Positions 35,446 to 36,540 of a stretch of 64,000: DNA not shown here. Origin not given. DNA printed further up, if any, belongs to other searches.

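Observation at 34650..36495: High-GC two-gene island encoding OMP-decarboxylase-like and orotate-PRTase-like proteins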

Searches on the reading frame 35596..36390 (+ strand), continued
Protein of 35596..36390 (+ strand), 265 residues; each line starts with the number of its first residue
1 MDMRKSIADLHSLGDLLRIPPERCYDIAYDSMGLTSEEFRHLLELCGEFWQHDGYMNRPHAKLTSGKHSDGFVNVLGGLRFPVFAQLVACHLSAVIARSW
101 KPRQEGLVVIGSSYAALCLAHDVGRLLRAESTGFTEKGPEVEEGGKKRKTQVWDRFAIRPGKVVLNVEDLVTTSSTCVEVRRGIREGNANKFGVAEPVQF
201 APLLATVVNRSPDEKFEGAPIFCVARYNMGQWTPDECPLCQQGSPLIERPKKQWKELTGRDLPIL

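Call 69: search_protein_families(library=ncbifam, proteins=[L082:5956-6555:+, L084:4897-5490:+, L053:5956-6666:+, L056:5905-6666:+, L014:5866-6645:+, L039:816-1739:+, P0002, L053:3309-4247:+], max_evalue=0.001)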
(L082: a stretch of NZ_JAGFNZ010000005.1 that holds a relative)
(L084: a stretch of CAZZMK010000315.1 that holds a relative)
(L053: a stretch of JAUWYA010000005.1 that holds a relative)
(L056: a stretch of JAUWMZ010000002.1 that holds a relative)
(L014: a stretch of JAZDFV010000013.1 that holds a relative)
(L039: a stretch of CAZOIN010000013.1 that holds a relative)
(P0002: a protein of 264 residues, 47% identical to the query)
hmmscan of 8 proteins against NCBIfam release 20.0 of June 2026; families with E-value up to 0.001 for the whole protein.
L082:5956-6555:+ (200 aa): 24 families
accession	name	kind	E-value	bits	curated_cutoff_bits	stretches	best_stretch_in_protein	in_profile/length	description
TIGR01367.1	pyrE_Therm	equivalog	9.1e-64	214.5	150.25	1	14-198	2-187/187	orotate phosphoribosyltransferase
TIGR00336.1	pyrE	equivalog_domain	7e-24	84.5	106.8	1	17-157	2-149/173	orotate phosphoribosyltransferase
NF002620.0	PRK02277.1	subfamily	2.3e-12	47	115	1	57-172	73-197/201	orotate phosphoribosyltransferase-like protein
NF002633.0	PRK02304.1-2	equivalog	3.7e-10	39.9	224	1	110-154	105-149/172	adenine phosphoribosyltransferase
TIGR01251.1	ribP_PPkin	subfamily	5.2e-10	38.7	113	1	5-149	101-243/309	ribose-phosphate diphosphokinase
NF002095.0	PRK00934.1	equivalog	6.2e-10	38.7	296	1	55-150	141-239/287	ribose-phosphate diphosphokinase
NF002635.0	PRK02304.1-4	subfamily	7.6e-10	38.6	146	1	113-176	112-178/188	adenine phosphoribosyltransferase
NF040646.1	HPT_Archaea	equivalog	2.9e-09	36.8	200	1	113-175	111-177/184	hypoxanthine/guanine phosphoribosyltransferase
TIGR01090.1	apt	equivalog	3e-09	37.2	185.85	1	95-154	90-147/169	adenine phosphoribosyltransferase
NF006328.0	PRK08558.1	equivalog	6.8e-09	35.7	184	1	112-170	172-235/238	adenine phosphoribosyltransferase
NF045507.1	transregGfcR_Halo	equivalog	8.7e-09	35.2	300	1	67-172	95-209/215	transcriptional regulator GfcR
TIGR01743.1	purR_Bsub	equivalog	2.3e-08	33.3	258.7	1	104-159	183-237/268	pur operon repressor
NF002634.0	PRK02304.1-3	equivalog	2.8e-08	33.7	170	1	111-154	113-156/182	adenine phosphoribosyltransferase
NF002636.0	PRK02304.1-5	equivalog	5.4e-08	32.5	125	1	112-154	113-155/176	adenine phosphoribosyltransferase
NF005592.0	PRK07322.1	subfamily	6.1e-08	32.3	143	1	116-154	120-158/180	adenine phosphoribosyltransferase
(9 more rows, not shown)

L084:4897-5490:+ (198 aa): 21 families
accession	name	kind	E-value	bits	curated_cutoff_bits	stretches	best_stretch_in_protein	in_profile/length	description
TIGR01367.1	pyrE_Therm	equivalog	6.2e-57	192.2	150.25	1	5-186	1-184/187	orotate phosphoribosyltransferase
TIGR00336.1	pyrE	equivalog_domain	1.6e-20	73.6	106.8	1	12-149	5-149/173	orotate phosphoribosyltransferase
NF002620.0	PRK02277.1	subfamily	5.2e-13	49.1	115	1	38-165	62-198/201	orotate phosphoribosyltransferase-like protein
NF002095.0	PRK00934.1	equivalog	2.7e-10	39.9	296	1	28-144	125-241/287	ribose-phosphate diphosphokinase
NF004034.0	PRK05500.1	equivalog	1.4e-09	37.1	656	1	4-146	289-431/478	bifunctional orotidine-5'-phosphate decarboxylase/orotate phosphoribosyltransferase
TIGR01251.1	ribP_PPkin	subfamily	2.3e-09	36.6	113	1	46-143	147-245/309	ribose-phosphate diphosphokinase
NF001729.0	PRK00455.1-3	equivalog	3.9e-09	36.2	245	1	21-139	34-157/231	orotate phosphoribosyltransferase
NF002633.0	PRK02304.1-2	equivalog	5.1e-08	32.9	224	1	105-146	108-149/172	adenine phosphoribosyltransferase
NF002636.0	PRK02304.1-5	equivalog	1.4e-07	31.2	125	1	105-146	114-155/176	adenine phosphoribosyltransferase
NF010382.0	PRK13809.1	equivalog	1.4e-07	31.1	208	1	5-148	12-158/210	orotate phosphoribosyltransferase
TIGR01743.1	purR_Bsub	equivalog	4.4e-07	29.2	258.7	0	105-148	191-234/268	pur operon repressor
NF005592.0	PRK07322.1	subfamily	4.9e-07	29.3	143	1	108-149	120-161/180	adenine phosphoribosyltransferase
TIGR01090.1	apt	equivalog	5.1e-07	29.9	185.85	1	105-146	106-147/169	adenine phosphoribosyltransferase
NF045507.1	transregGfcR_Halo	equivalog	5.2e-07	29.4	300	1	46-164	80-209/215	transcriptional regulator GfcR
NF004689.0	PRK06031.1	equivalog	9.1e-07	28.3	175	0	43-82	67-106/233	phosphoribosyltransferase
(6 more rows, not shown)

L053:5956-6666:+ (237 aa): 3 families
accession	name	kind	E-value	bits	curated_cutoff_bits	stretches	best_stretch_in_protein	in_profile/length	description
TIGR01367.1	pyrE_Therm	equivalog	6.3e-15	55.3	150.25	1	51-222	19-180/187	orotate phosphoribosyltransferase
NF001729.0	PRK00455.1-3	equivalog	3.7e-05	23.2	245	1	44-158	30-142/231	orotate phosphoribosyltransferase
TIGR00336.1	pyrE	equivalog_domain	0.00019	21.3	106.8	1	51-171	16-137/173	orotate phosphoribosyltransferase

L056:5905-6666:+ (254 aa): 2 families
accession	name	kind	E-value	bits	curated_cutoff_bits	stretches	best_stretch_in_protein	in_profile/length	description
TIGR01367.1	pyrE_Therm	equivalog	5.7e-21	75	150.25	1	56-243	10-184/187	orotate phosphoribosyltransferase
NF001729.0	PRK00455.1-3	equivalog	0.00093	18.6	245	0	57-167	29-139/231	orotate phosphoribosyltransferase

L014:5866-6645:+ (260 aa): 1 family
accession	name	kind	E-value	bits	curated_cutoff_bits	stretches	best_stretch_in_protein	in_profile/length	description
TIGR01367.1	pyrE_Therm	equivalog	2.2e-16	60.1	150.25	1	62-242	10-180/187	orotate phosphoribosyltransferase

L039:816-1739:+ (308 aa): 5 families
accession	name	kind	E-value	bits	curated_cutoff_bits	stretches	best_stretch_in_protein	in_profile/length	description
TIGR02127.1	pyrF_sub2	equivalog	2.6e-61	207.1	110.6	1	4-285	1-258/261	orotidine-5'-phosphate decarboxylase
NF004034.0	PRK05500.1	equivalog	1.7e-39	135.7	656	2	3-178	2-171/478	bifunctional orotidine-5'-phosphate decarboxylase/orotate phosphoribosyltransferase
NF010386.0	PRK13813.1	equivalog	3.1e-18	66.2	208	2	81-163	47-128/216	orotidine 5'-phosphate decarboxylase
TIGR01740.1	pyrF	equivalog_domain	4.8e-12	46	92.3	1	48-162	15-123/216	orotidine-5'-phosphate decarboxylase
NF001273.0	PRK00230.1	equivalog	0.00053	19.4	193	0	86-143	52-106/233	orotidine-5'-phosphate decarboxylase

P0002 (264 aa): 1 family
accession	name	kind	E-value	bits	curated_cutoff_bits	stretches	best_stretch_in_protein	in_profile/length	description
TIGR01367.1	pyrE_Therm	equivalog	1.1e-09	38.2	150.25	1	51-250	8-184/187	orotate phosphoribosyltransferase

L053:3309-4247:+ (313 aa): 30 families (the best 25 are shown)
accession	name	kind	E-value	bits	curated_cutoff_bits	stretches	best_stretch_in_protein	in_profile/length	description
TIGR00857.1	pyrC_multi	subfamily_domain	1.1e-45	156.4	279.05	1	5-312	42-351/412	dihydroorotase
NF002668.0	PRK02382.1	equivalog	1.4e-34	119.5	452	1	21-311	74-353/436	dihydroorotase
NF006559.0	PRK09060.1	equivalog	2e-34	118.7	482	1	10-274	71-326/444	dihydroorotase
NF005751.0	PRK07575.1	equivalog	3.5e-34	118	529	1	8-275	69-325/440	dihydroorotase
NF006688.0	PRK09236.1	equivalog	2.6e-31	108.9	535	1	6-275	65-331/444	dihydroorotase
NF001541.2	PRK00369.1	equivalog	7.3e-29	100.5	310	1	5-311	49-328/400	dihydroorotase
NF006837.0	PRK09357.1-2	equivalog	1.1e-27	96.7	575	1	7-266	66-317/428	dihydroorotase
NF004839.0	PRK06189.1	equivalog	1.4e-27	96.4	631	1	25-260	84-318/451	allantoinase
TIGR03178.1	allantoinase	equivalog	1.4e-25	90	357.85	1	24-259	80-312/441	allantoinase AllB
NF006836.0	PRK09357.1-1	equivalog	2.5e-25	89.1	538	1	167-264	220-315/432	dihydroorotase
NF003271.0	PRK04250.1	equivalog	2.5e-25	88.9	405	1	20-311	76-330/407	dihydroorotase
NF006841.0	PRK09357.2-2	equivalog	1.6e-22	79.8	640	1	124-277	170-324/421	dihydroorotase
NF006844.0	PRK09357.2-5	equivalog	5.4e-22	78.4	701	1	105-270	159-321/422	dihydroorotase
NF006843.0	PRK09357.2-4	equivalog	2e-21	76.3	786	1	19-263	77-313/431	dihydroorotase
NF002284.0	PRK01211.1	subfamily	3.7e-21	75.5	462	1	24-264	75-285/409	dihydroorotase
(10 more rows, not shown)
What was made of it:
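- On Thermus-type orotate phosphoribosyltransferase (TIGR01367): Bona fide members from L082 and L084 score 214 and 192 bits (call 69).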

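Call 76: search_protein_families(library=pfam, proteins=[L079:6913-8076:+, L079:8315-11626:+, L079:11665-12540:+, L079:4344-5879:+, L014:7543-10776:+, L014:3300-4646:+, L014:1693-3294:+, L046:3199-4218:+, L074:5144-6175:+, L011:4388-5446:+], max_evalue=0.000001)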
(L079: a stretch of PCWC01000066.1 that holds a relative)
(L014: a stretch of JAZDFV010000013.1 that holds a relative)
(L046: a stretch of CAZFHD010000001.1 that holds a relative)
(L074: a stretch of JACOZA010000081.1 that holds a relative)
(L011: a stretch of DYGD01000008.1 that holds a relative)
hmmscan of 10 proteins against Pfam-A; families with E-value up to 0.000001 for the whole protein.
L079:6913-8076:+ (388 aa): 1 family
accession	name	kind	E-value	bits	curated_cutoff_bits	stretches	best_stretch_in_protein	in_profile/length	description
PF14559.12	TPR_19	-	6.9e-08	33.2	25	0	228-265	6-43/68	Tetratricopeptide repeat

L079:8315-11626:+ (1104 aa): 3 families
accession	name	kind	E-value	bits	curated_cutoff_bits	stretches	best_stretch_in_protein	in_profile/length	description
PF13395.12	HNH_4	-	1.9e-22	79.4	22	1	585-639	1-54/54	HNH endonuclease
PF18541.7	RuvC_III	-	5.8e-15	56.2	26.2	1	678-734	4-56/179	RuvC endonuclease subdomain 3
PF22702.2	Cas9_RuvC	-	3.6e-10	40.5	27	1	689-842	1-130/151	Cas9 RuvC domain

L079:11665-12540:+ (292 aa): 1 family
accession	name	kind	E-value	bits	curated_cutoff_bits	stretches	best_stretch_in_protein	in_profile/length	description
PF01867.21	Cas_Cas1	-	4.1e-27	95.5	22.3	1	10-234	6-252/283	CRISPR associated protein Cas1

L079:4344-5879:+ (512 aa): 2 families
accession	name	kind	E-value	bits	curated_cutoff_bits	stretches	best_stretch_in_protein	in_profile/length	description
PF03772.21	Competence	-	1.8e-45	155.8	23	1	228-494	1-269/270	Competence protein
PF13567.11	DUF4131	-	4.5e-20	72.4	31.6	1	31-188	7-163/165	Domain of unknown function (DUF4131)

L014:7543-10776:+ (1078 aa): 5 families
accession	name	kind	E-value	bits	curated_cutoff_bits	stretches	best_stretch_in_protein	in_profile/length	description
PF00204.31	DNA_gyraseB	-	6.6e-53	179.2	27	1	232-401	1-172/173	DNA gyrase B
PF00986.26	DNA_gyraseB_C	-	3.2e-29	101.3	29.8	1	1007-1067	3-63/63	DNA gyrase B subunit, carboxyl terminus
PF14890.11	Intein_splicing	-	1.5e-21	77.3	35.8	1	457-875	10-155/155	Intein splicing domain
PF01751.28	Toprim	-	8.1e-15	55.2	23.1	1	876-975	13-95/96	Toprim domain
PF02518.31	HATPase_c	-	2.6e-14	54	26.4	1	38-151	4-94/111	Histidine kinase-, DNA gyrase B-, and HSP90-like ATPase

L014:3300-4646:+ (449 aa): 2 families
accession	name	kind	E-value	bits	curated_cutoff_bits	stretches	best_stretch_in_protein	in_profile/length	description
PF08245.18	Mur_ligase_M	-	3.5e-21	76.5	24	1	103-249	56-199/200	Mur ligase middle domain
PF02875.26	Mur_ligase_C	-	1.8e-16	61.6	28.4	1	272-406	1-126/127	Mur ligase, glutamate ligase domain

L014:1693-3294:+ (534 aa): 1 family
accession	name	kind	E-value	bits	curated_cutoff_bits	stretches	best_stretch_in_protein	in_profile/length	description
PF00905.27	Transpeptidase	-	3.6e-69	233.7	22.1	1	218-512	1-296/299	Penicillin binding protein transpeptidase domain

L046:3199-4218:+ (340 aa): 1 family
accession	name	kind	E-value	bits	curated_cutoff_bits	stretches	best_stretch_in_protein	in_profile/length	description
PF00149.33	Metallophos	-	3.3e-09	37.9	21.5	1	53-264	2-190/191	Calcineurin-like phosphoesterase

L074:5144-6175:+ (344 aa): 2 families
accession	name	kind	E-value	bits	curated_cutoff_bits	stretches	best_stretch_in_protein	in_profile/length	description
PF02481.21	DNA_processg_A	-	1.7e-74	250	29.6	1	55-263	4-209/212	DNA recombination-mediator protein A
PF18306.6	LDcluster4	-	9e-08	32.3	26.3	0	98-156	3-62/151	SLOG cluster4 family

L011:4388-5446:+ (353 aa): 1 family
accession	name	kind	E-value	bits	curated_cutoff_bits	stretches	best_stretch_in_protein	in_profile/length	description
PF01180.27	DHO_dh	-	2e-15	57.2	27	1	15-206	14-167/291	Dihydroorotate dehydrogenase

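Call 79: list_cluster_members(proteins=[P0007, P0010, P0011, P0082, P0083, P0084, P0085, P0086, P0087, P0094])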
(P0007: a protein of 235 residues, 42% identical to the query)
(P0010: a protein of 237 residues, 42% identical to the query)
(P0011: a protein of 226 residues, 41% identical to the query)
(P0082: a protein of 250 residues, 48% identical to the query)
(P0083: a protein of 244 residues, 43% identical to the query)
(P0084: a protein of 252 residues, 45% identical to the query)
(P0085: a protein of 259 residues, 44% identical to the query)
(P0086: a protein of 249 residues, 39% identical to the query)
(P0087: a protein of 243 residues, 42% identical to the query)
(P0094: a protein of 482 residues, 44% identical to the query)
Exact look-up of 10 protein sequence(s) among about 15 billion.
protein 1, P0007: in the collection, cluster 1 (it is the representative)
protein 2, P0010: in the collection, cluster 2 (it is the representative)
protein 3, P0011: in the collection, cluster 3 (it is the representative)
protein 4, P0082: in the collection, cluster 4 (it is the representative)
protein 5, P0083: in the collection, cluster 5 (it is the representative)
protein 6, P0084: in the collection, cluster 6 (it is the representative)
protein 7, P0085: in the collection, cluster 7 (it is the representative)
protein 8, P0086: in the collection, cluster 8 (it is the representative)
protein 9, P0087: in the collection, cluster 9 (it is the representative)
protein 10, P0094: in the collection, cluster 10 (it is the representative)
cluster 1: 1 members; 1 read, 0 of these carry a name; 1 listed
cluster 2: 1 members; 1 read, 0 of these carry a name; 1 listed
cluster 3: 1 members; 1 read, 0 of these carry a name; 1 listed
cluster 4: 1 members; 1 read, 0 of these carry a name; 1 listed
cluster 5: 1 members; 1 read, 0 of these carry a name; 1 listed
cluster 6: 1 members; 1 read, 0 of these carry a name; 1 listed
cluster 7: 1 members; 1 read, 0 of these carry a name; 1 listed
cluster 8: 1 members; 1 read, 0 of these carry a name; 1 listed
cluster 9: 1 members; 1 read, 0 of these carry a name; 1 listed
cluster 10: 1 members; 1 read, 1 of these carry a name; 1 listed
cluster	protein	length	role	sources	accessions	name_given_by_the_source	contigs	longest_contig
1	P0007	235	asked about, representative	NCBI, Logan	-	-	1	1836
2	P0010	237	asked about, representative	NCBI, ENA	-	-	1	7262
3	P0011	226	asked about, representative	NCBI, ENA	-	-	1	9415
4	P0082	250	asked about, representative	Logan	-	-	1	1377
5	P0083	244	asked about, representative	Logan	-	-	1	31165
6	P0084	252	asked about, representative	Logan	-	-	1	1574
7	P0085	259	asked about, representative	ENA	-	-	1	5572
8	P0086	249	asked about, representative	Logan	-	-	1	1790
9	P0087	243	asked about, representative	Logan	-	-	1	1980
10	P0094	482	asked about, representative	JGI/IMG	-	orotidine-5'-phosphate decarboxylase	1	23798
